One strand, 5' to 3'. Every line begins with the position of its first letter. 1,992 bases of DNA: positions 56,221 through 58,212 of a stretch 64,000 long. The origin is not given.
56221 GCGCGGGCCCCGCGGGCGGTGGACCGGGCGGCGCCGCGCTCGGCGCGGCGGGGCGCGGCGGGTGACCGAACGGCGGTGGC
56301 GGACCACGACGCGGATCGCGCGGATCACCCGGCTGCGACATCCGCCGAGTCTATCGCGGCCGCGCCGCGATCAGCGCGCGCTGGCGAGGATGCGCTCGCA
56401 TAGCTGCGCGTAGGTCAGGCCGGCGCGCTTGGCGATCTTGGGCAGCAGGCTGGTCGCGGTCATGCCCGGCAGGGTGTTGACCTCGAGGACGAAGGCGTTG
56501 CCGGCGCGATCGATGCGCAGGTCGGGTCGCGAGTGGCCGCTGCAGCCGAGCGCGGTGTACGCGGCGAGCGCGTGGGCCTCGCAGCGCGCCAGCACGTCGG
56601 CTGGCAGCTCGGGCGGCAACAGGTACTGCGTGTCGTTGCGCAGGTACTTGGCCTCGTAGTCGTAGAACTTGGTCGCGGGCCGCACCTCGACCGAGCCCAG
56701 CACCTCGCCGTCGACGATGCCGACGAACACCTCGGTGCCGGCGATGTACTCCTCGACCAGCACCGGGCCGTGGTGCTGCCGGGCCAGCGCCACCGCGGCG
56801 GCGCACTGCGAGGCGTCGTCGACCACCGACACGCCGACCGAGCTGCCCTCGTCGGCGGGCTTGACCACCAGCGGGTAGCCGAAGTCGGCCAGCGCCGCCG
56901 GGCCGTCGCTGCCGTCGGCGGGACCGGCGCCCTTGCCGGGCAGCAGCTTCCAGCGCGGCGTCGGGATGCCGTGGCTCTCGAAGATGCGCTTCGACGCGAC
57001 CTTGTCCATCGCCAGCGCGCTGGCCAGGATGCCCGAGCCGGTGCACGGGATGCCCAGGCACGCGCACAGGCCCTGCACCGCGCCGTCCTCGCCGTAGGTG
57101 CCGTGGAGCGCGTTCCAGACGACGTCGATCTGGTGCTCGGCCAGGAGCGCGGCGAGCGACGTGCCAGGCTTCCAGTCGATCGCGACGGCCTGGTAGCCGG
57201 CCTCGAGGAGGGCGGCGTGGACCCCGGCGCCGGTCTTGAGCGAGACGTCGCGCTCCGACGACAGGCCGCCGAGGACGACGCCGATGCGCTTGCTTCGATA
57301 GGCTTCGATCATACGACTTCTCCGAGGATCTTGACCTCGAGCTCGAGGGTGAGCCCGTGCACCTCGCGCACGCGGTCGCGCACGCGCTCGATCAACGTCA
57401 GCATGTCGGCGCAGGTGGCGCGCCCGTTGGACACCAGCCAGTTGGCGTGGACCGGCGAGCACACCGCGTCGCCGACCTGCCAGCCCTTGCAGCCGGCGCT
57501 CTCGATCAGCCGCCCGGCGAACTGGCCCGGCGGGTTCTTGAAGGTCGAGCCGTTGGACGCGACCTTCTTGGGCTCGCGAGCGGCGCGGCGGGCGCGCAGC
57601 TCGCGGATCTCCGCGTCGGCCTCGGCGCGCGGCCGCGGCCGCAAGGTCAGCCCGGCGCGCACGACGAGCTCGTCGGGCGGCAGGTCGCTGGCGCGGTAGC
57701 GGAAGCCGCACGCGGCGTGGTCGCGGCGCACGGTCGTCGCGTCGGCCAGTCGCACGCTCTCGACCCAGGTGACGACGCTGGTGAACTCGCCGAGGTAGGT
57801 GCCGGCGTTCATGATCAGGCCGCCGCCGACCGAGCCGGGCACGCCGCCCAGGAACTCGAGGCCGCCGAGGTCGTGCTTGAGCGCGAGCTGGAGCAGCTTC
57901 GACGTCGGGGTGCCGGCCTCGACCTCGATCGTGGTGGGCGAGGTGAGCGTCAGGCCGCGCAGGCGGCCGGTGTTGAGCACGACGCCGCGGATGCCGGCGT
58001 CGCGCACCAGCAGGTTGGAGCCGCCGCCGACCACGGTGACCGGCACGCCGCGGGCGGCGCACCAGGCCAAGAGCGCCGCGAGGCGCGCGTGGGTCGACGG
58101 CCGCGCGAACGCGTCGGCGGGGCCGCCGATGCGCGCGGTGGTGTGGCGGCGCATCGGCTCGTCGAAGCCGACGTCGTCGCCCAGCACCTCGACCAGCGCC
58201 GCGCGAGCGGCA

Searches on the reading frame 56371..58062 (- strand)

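Call 40: search_protein_families(library=pfam, proteins=[window:56371-58062:-], max_evalue=0.001)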
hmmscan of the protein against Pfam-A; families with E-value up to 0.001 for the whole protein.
window:56371-58062:- (563 aa): 4 families
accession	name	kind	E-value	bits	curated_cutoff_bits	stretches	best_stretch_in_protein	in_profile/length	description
PF07478.18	Dala_Dala_lig_C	-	4.6e-51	173.7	24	1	361-559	2-203/204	D-ala D-ala ligase C-terminus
PF01820.27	Dala_Dala_lig_N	-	4.7e-18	66.3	34.6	2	309-343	87-121/121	D-ala D-ala ligase N-terminus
PF13535.11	ATP-grasp_4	-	3.4e-06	27.2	27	1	395-531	2-151/160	ATP-grasp domain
PF02222.28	ATP-grasp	-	4e-05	23.8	27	1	361-443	3-79/179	ATP-grasp domain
